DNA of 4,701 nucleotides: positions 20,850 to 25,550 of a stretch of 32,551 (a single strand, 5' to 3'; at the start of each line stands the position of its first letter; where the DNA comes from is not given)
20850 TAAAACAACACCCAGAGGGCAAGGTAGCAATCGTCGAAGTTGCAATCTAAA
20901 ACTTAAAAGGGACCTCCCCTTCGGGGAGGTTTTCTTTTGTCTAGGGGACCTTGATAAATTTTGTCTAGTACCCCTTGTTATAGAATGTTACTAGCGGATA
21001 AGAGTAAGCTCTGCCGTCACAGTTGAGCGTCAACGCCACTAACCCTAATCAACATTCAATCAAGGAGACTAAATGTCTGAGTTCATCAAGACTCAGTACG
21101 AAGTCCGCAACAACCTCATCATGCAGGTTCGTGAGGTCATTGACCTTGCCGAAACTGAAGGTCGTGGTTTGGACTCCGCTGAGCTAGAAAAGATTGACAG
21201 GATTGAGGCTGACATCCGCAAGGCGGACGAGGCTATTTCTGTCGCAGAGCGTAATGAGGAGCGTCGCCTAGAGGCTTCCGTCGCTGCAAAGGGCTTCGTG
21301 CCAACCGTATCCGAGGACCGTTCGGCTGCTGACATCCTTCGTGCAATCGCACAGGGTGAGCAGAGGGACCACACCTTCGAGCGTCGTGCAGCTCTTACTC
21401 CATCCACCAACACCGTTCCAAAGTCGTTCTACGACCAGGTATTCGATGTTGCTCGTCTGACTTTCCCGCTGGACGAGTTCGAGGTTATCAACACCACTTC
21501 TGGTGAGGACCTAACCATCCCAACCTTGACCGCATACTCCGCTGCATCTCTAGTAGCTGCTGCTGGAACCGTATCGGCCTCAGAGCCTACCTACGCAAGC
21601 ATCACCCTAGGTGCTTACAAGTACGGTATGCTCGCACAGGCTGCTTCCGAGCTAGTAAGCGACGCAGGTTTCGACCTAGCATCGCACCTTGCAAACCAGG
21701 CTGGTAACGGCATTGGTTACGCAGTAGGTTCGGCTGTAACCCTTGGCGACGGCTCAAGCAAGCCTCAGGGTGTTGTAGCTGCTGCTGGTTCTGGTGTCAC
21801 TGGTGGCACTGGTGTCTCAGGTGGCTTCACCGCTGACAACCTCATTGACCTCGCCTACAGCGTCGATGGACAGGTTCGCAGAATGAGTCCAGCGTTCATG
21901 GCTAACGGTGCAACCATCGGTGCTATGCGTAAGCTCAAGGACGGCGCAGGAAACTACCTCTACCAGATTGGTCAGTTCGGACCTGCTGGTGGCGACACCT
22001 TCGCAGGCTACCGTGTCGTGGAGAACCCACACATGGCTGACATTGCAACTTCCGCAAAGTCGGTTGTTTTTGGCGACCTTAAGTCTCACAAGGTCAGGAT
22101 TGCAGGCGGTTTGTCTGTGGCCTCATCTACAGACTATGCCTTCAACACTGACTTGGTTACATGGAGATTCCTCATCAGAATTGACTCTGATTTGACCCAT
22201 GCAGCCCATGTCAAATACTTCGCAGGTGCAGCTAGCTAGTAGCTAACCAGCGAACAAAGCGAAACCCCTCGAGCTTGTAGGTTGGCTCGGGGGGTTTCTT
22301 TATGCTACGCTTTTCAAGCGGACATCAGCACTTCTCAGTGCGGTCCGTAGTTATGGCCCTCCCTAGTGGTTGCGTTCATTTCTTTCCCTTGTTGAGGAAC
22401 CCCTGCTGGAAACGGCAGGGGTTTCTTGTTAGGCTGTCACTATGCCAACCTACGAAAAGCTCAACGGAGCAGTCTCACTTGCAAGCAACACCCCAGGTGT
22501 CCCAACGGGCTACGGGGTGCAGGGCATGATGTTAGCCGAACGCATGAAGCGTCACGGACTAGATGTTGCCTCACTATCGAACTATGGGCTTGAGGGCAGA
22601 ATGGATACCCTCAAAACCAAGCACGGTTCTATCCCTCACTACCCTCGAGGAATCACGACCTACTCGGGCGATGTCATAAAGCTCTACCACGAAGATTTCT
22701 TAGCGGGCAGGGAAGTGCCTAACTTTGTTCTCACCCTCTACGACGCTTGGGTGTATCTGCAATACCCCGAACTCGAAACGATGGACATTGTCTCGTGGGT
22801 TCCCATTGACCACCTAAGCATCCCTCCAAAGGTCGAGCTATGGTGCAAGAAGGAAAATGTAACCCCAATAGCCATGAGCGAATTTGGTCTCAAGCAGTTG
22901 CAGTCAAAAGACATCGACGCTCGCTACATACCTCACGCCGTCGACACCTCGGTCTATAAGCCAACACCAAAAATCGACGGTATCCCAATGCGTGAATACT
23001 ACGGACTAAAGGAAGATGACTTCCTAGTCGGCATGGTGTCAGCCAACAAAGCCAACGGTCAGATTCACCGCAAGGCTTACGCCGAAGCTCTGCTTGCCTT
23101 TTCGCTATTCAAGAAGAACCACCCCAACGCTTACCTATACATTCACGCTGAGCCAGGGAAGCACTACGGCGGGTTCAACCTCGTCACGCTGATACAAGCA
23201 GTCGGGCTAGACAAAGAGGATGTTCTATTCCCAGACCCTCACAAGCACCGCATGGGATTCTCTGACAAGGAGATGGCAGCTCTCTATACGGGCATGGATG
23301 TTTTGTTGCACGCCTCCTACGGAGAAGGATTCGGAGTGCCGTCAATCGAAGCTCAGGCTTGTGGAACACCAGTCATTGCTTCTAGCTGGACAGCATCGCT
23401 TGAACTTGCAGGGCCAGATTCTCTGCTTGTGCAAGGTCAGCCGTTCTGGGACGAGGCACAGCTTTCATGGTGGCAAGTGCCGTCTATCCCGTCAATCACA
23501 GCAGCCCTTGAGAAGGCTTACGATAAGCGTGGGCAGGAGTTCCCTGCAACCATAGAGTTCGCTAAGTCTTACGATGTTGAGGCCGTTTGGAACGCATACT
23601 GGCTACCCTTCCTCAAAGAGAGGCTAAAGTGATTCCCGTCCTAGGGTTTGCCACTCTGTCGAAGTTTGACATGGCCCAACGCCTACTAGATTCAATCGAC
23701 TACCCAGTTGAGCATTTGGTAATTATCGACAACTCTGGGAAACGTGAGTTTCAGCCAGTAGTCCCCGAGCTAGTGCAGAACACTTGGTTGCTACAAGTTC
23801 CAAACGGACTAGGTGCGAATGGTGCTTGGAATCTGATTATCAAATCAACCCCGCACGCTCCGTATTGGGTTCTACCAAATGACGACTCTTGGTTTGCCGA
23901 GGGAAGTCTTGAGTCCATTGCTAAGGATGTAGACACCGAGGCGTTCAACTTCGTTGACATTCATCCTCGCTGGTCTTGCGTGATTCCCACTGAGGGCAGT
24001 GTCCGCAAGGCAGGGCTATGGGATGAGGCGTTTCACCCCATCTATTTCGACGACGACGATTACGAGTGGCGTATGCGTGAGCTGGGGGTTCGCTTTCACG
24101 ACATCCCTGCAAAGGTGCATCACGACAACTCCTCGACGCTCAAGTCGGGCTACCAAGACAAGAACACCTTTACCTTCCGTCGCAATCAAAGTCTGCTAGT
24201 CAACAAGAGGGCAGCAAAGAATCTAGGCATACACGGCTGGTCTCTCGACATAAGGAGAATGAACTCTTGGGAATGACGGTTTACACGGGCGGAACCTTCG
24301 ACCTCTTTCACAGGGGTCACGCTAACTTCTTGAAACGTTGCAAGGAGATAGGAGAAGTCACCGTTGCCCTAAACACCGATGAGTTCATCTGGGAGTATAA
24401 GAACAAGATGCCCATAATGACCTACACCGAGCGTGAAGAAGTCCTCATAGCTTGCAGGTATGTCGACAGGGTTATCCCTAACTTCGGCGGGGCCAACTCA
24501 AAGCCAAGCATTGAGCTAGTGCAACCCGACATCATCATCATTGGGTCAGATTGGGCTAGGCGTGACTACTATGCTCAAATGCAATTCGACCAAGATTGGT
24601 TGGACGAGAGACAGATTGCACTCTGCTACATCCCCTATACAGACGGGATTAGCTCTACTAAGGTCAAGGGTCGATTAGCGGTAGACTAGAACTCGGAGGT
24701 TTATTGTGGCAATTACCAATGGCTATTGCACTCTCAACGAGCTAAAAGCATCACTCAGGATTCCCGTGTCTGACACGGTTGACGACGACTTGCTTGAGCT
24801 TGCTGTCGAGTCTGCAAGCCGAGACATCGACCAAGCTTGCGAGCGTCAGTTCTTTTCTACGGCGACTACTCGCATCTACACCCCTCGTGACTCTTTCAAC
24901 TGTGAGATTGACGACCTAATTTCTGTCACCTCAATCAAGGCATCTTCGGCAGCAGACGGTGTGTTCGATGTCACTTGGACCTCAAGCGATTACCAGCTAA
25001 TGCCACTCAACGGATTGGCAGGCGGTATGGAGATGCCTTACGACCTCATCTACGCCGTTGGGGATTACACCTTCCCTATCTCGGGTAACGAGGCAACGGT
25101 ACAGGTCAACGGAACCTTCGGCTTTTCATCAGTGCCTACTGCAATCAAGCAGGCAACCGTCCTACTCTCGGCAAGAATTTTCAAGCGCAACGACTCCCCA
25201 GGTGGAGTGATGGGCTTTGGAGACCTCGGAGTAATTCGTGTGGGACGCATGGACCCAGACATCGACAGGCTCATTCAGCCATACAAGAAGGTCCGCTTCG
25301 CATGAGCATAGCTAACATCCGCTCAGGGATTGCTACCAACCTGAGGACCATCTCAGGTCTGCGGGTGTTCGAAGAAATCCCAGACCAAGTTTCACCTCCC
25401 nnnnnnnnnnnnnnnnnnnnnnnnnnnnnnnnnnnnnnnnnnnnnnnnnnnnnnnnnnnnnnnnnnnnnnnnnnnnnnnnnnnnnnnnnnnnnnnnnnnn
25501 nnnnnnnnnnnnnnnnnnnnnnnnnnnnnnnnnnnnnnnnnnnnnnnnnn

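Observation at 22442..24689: Glycosyltransferase plus CDP-glycerol synthesis cassette embedded in the virion structural module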

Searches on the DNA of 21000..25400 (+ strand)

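Call 6: search_dna_similar(query=window:21000-25400:+, collection=phages, mode=near, max_rows=25)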
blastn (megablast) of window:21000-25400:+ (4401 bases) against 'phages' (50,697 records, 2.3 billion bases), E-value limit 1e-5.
No match.

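Call 88: search_rna_families(source=window, start=22150, end=22520, threshold=evalue, max_evalue=1)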
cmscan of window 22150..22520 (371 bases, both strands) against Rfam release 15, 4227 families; matches with E-value up to 1: 4.
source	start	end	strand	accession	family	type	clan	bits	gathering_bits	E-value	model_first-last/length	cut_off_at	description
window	22369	22430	+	RF00110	RybB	Gene; sRNA;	-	25.4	40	0.004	1-79/79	no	RybB RNA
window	22172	22301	+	RF00514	His_leader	Cis-reg; leader;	-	22.3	49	0.15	1-126/126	no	Histidine operon leader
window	22309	22383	-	RF01144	sR17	Gene; snRNA; snoRNA; CD-box;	-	15.2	36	0.33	1-55/55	no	Small nucleolar RNA sR17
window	22394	22427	+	RF02744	Rev39_5p_UTR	Cis-reg;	-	14.3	88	0.046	194-228/300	no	Soft rot Enterobacteriaceae Rev 39 5'UTR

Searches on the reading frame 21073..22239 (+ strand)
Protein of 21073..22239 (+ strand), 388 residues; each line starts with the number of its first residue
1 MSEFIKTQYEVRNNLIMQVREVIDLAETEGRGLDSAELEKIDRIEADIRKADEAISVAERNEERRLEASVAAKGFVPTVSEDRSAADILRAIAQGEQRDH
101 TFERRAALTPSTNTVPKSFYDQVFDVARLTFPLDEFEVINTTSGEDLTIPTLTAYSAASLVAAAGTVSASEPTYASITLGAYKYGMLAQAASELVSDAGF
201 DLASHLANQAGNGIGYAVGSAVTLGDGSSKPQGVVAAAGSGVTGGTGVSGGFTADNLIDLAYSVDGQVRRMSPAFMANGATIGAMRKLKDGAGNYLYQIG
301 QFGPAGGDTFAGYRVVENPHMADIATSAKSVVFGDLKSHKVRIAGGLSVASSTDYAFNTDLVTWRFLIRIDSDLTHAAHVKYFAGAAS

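Call 3: search_protein_families(library=pfam, proteins=[window:21073-22239:+], max_evalue=0.01)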
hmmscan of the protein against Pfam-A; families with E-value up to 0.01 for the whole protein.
window:21073-22239:+ (388 aa): 1 family
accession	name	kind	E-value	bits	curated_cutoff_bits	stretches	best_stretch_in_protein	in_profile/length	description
PF05065.19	Phage_capsid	-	1.2e-47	163.1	24.2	1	113-382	3-277/280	Phage capsid family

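Call 4: search_protein_families(library=phrogs, proteins=[window:21073-22239:+], max_evalue=0.001)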
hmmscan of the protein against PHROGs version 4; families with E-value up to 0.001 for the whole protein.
window:21073-22239:+ (388 aa): 3 families
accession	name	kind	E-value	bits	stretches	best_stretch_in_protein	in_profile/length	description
phrog_10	-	head and packaging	5.6e-55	188.6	1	8-378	265-628/752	major head protein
phrog_617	-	head and packaging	3.5e-17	63.5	1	138-386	377-624/626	major head protein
phrog_15928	-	head and packaging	4.3e-13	50.6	1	247-338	44-133/185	major head protein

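Call 46: find_related_loci(query=window:21073-22239:+, collection=viral_contigs, flank=7000)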
Query window:21073-22239:+ (388 aa) in viral_contigs; peptide patterns used: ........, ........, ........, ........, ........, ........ (x = any residue, [..] = any of these).
168 stretches matched a pattern; 157 encode a relative of the query (tblastn E <= 1e-3); the best 80 are kept; 80 distinct loci.
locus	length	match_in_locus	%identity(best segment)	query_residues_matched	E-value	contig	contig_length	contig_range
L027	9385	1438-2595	79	1-388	0e+0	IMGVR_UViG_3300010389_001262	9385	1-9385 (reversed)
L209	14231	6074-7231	76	1-388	0e+0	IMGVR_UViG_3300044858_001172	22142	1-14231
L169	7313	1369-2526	76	1-388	0e+0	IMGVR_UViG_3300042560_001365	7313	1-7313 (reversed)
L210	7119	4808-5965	76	1-388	0e+0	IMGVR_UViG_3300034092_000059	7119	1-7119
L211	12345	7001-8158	76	1-388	0e+0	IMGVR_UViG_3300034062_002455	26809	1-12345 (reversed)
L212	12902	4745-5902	76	1-388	0e+0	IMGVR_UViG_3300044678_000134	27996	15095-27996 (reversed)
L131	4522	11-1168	77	1-388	0e+0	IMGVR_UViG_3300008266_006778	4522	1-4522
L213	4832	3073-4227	76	1-388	0e+0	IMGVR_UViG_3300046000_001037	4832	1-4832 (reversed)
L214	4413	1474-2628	76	1-388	0e+0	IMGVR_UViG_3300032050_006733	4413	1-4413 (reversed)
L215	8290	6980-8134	75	1-388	0e+0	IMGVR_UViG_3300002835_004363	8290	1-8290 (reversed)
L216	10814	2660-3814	75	1-388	0e+0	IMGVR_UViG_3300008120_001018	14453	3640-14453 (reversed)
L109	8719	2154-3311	79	1-388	0e+0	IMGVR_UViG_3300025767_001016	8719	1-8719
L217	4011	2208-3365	78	1-388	0e+0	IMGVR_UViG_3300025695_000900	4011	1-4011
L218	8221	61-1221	77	1-388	0e+0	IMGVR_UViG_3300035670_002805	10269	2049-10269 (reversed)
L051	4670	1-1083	78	26-388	0e+0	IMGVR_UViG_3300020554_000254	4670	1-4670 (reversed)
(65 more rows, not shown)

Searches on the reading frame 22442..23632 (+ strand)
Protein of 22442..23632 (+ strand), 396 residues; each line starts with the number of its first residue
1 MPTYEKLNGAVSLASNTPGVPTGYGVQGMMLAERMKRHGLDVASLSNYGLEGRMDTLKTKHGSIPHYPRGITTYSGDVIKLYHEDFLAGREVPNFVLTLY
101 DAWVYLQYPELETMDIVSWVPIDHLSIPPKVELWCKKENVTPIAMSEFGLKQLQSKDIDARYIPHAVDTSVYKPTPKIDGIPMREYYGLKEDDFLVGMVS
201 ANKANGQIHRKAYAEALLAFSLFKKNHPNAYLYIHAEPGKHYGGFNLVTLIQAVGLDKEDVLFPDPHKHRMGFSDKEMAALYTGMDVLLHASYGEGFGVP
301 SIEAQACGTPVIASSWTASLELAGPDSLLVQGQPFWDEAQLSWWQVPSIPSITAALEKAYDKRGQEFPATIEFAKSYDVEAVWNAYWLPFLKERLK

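Call 3: search_protein_families(library=pfam, proteins=[window:22442-23632:+], max_evalue=0.01)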
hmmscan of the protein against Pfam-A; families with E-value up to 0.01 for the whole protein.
window:22442-23632:+ (396 aa): 4 families
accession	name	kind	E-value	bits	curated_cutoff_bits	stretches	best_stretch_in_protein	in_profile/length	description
PF00534.26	Glycos_transf_1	-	3.2e-11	43.5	26.4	1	209-316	26-124/172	Glycosyl transferases group 1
PF13692.12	Glyco_trans_1_4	-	4.1e-10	40.5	27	1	269-331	62-125/142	Glycosyl transferases group 1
PF20706.3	GT4-conflict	-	0.00061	19.3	26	1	276-315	273-312/385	Family 4 Glycosyltransferase in conflict systems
PF13524.12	Glyco_trans_1_2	-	0.0075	16.7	25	0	268-318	30-84/144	Glycosyl transferase-like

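Call 4: search_protein_families(library=phrogs, proteins=[window:22442-23632:+], max_evalue=0.001)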
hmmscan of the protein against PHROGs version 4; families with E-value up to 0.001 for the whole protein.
window:22442-23632:+ (396 aa): 2 families
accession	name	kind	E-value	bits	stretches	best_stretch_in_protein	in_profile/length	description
phrog_2170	-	moron, auxiliary metabolic gene and host takeover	3e-38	132.9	1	12-331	6-303/374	glycosyltransferase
phrog_4356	-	moron, auxiliary metabolic gene and host takeover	2.8e-09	37.7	1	131-314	80-223/307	glycosyltransferase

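Call 5: search_protein_families(library=ncbifam, proteins=[window:22442-23632:+], max_evalue=0.01)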
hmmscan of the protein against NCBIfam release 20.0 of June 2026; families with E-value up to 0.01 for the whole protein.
window:22442-23632:+ (396 aa): 10 families
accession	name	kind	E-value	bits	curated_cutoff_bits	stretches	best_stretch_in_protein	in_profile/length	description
TIGR04047.1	MSMEG_0565_glyc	hypoth_equivalog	4e-10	39.3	259.85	1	153-322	153-314/373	MSMEG_0565 family glycosyltransferase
TIGR03449.1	mycothiol_MshA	equivalog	3.2e-09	36.2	462.5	1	246-332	272-353/406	D-inositol-3-phosphate glycosyltransferase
NF053787.1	GlcN_PG_synth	equivalog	3.6e-06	26.1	480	1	274-321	251-298/361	N-acetylglucosaminyl phosphatidylglycerol synthase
TIGR03999.1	thiol_BshA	equivalog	0.00054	19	273.7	1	163-316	172-304/375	N-acetyl-alpha-D-glucosaminyl L-malate synthase BshA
NF041876.1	EPS_EpsE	equivalog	0.00057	19.2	400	1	274-331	285-344/389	exopolysaccharide biosynthesis GT4 family glycosyltransferase EpsE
NF038229.1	Glyco4_Geo_Pelo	equivalog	0.0011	18.1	400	1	275-314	228-267/338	GPMC system family 4 glycosyltransferase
TIGR03088.1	stp2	hypoth_equivalog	0.0016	17.6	409.05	1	275-318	263-306/374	TIGR03088 family PEP-CTERM/XrtA system glycosyltransferase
TIGR02149.1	glgA_Coryne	subfamily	0.0016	17.6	302.4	1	275-315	274-314/391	glycogen synthase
NF049988.1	MGlcDAGSynMgs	equivalog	0.0024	17.3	400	1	182-313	202-318/398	alpha-monoglucosyldiacylglycerol synthase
TIGR04103.1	rSAM_nif11_3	equivalog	0.0074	14.9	725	1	20-64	83-127/412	nif11-class peptide radical SAM maturase 3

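Call 9: search_dna_similar(query=window:22442-23632:+, collection=phages, mode=protein, max_rows=40)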
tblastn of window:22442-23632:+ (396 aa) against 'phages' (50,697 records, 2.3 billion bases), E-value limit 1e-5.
Records with a match: 6; places in all: 6; records where one place covers at least 80% of the query: 2.
Best place of each record, by identity: <60% 6.
By first word of the organism name: Tetrasphaera 2; Pontimonas 1; Microcystis 1; Rhodothermus 1; Bacteriophage 1.
By host as written in the record: Tetrasphaera jenkinsii 2; Pontimonas salivibrio CL-TW6 1; Microcystis aeruginosa 1; Rhodothermus marinus 1; - 1.
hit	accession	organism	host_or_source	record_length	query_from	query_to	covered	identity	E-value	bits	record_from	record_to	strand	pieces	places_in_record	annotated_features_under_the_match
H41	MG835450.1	Pontimonas phage phiPsal1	Pontimonas salivibrio CL-TW6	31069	5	393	98%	52.3%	3e-132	424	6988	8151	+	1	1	group I glycosyltransferase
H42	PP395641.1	Microcystis phage Mae-JY09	Microcystis aeruginosa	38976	6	392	98%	36.1%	5e-57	207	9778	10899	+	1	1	RfaG glycosyltransferase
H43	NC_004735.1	Rhodothermus phage RM378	Rhodothermus marinus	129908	68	314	62%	28.1%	1e-11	73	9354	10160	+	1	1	glycosyltransferase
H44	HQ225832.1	Tetrasphaera phage TJE1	Tetrasphaera jenkinsii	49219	142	333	48%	27.4%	3e-9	65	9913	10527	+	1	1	glycosyl transferase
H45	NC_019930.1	Tetrasphaera phage TJE1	Tetrasphaera jenkinsii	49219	142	333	48%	27.4%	3e-9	65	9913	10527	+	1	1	glycosyltransferase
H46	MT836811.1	Bacteriophage sp.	human fecal samples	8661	275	338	16%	46.9%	4e-7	58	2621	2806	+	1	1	record has no annotation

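Call 10: get_annotated_region(hit=H41, flank=7000)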
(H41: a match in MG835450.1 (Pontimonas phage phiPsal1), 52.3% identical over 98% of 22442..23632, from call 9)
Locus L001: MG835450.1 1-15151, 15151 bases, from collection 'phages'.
description: Pontimonas phage phiPsal1, complete genome.
organism: Pontimonas phage phiPsal1 (NCBI taxid 2079347)
taxonomy: Viruses; Duplodnaviria; Heunggongvirae; Uroviricota; Caudoviricetes
host: Pontimonas salivibrio CL-TW6; source: -; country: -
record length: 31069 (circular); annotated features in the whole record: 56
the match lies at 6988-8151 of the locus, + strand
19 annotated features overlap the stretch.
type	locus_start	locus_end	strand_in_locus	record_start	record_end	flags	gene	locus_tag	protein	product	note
CDS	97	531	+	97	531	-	-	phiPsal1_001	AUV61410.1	small terminase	-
CDS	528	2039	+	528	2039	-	-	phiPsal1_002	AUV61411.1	large terminase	-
CDS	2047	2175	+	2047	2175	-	-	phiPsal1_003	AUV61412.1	hypothetical protein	no BlastP matches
CDS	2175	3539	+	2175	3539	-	-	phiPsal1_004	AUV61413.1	portal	-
CDS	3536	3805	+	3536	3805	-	-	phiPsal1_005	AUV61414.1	hypothetical protein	BlastP matches in metagenome data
CDS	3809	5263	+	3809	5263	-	-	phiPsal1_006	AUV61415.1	prohead protease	-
CDS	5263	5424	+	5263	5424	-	-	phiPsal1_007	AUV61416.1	hypothetical protein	no BlastP matches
CDS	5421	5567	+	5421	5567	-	-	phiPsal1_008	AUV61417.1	hypothetical protein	no BlastP matches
CDS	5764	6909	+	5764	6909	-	-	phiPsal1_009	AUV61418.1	major capsid protein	HK97 including scaffold/propeptide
CDS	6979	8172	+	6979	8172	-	-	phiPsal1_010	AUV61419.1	group I glycosyltransferase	-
CDS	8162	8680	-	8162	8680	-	-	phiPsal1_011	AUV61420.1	SAM dependent methyltransferase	-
CDS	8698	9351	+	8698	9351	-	-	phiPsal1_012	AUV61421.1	GT2 family glycosyltransferase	-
CDS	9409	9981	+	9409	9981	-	-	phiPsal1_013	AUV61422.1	neck protein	neck protein HK97 gp6 family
CDS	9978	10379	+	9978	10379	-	-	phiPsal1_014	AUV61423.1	tail completion protein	-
CDS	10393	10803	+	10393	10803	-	-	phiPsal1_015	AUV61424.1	tail tube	-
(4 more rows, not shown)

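Call 80: search_solved_structures(query=window:22442-23632:+, max_evalue=0.01)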
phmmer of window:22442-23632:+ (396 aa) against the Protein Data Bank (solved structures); distinct sequences matched with E-value up to 0.01: 9.
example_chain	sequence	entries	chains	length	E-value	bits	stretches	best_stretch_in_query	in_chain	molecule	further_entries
7qsg_A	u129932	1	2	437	1e-07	34.3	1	270-327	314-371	D-inositol 3-phosphate glycosyltransferase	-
3c4q_A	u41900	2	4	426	0.0001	24.3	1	276-333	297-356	Predicted glycosyltransferases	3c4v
3c48_A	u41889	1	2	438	0.00011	24.3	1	276-333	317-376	Predicted glycosyltransferases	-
6kih_A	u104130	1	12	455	0.00016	23.8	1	275-315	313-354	Tll1590 protein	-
3oy2_A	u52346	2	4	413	0.00033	22.7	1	163-315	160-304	Glycosyltransferase B736L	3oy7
5i45_A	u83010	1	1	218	0.0011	21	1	274-321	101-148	Glycosyl transferases group 1 family protein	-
9dcm_B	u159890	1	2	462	0.0036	19.3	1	274-322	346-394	Sucrose-phosphate synthase-like protein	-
8vrf_B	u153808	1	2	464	0.0036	19.3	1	274-322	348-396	Sucrose-phosphate synthase-like protein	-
8uag_A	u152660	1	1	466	0.0036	19.3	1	274-322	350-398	Sucrose-phosphate synthase-like protein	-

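Call 87: search_protein_families(library=phrogs, proteins=[L001:8698-9351:+], max_evalue=0.01)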
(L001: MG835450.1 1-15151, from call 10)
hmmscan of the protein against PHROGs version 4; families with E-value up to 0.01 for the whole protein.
L001:8698-9351:+ (217 aa): 2 families
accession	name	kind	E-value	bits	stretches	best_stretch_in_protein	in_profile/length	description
phrog_29879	-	moron, auxiliary metabolic gene and host takeover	9.6e-119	396.2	1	1-217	4-239/239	galactosyl transferase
phrog_2456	-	moron, auxiliary metabolic gene and host takeover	0.0017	19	0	123-154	146-180/239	glycosyltransferase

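Call 94: get_annotated_region(hit=H42, flank=5000)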
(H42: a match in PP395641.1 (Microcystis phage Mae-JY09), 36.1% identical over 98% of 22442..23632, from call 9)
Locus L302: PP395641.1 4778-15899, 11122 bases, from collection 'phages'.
description: Microcystis phage Mae-JY09, complete genome.
organism: Microcystis phage Mae-JY09 (NCBI taxid 3126652)
taxonomy: Viruses; Duplodnaviria; Heunggongvirae; Uroviricota; Caudoviricetes
host: Microcystis aeruginosa; source: -; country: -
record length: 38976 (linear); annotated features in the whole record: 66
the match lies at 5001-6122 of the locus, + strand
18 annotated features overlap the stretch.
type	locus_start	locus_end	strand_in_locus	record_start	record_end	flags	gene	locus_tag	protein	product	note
CDS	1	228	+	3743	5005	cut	-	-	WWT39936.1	terminase large subunit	-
CDS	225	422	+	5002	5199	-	-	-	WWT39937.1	hypothetical protein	-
CDS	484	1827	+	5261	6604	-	-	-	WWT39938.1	portal protein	-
CDS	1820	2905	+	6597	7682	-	-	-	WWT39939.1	head morphogenesis domain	-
CDS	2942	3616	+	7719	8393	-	-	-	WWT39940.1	hypothetical protein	-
CDS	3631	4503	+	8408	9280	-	-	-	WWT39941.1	major capsid protein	-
CDS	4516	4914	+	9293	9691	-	-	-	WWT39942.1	hypothetical protein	-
CDS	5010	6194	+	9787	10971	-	-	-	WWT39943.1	RfaG glycosyltransferase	-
CDS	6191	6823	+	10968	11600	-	-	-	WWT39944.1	hypothetical protein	-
CDS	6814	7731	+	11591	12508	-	-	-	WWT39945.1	hypothetical protein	-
CDS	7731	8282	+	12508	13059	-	-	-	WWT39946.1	hypothetical protein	-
CDS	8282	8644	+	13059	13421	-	-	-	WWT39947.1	head-tail adaptor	-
CDS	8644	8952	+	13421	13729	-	-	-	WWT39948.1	hypothetical protein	-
CDS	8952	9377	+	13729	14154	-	-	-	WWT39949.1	tail completion protein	-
CDS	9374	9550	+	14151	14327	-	-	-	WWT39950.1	hypothetical protein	-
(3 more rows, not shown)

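Call 95: get_annotated_region(hit=H44, flank=5000)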
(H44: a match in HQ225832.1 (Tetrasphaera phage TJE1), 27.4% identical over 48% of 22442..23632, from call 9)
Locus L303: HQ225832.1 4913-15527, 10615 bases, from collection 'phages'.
description: Tetrasphaera phage TJE1, complete genome.
organism: Tetrasphaera phage TJE1 (NCBI taxid 981335)
taxonomy: Viruses; Duplodnaviria; Heunggongvirae; Uroviricota; Caudoviricetes; Tijeunavirus; Tijeunavirus TJE1
host: Tetrasphaera jenkinsii; source: -; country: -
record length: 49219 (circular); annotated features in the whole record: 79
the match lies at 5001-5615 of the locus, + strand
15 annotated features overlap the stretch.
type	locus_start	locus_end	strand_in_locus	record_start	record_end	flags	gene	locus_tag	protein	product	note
CDS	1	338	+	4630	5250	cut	-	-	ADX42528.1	hypothetical protein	orf8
repeat_region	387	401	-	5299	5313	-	-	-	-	-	inverted repeat 1 (IR1)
CDS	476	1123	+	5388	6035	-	-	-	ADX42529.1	nucleotidyl transferase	orf9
CDS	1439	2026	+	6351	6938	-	-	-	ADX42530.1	nucleotide kinase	orf10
CDS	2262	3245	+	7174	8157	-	-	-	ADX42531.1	epimerase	orf11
CDS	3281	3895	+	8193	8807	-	-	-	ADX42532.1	methyltransferase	orf12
CDS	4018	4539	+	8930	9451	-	-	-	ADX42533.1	hypothetical protein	orf13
CDS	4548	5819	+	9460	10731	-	-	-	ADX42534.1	glycosyl transferase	orf14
CDS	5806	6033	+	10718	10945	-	-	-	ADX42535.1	hypothetical protein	orf15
CDS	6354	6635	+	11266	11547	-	-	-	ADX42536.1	hypothetical protein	orf16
CDS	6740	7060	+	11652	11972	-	-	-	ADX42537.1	hypothetical protein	orf17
CDS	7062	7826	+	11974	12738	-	-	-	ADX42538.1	hypothetical protein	orf18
CDS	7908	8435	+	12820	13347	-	-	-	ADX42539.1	hypothetical protein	orf19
CDS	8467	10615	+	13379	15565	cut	terL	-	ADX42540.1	large terminase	TerL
repeat_region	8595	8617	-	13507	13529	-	-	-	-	-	inverted repeat 5 (IR5)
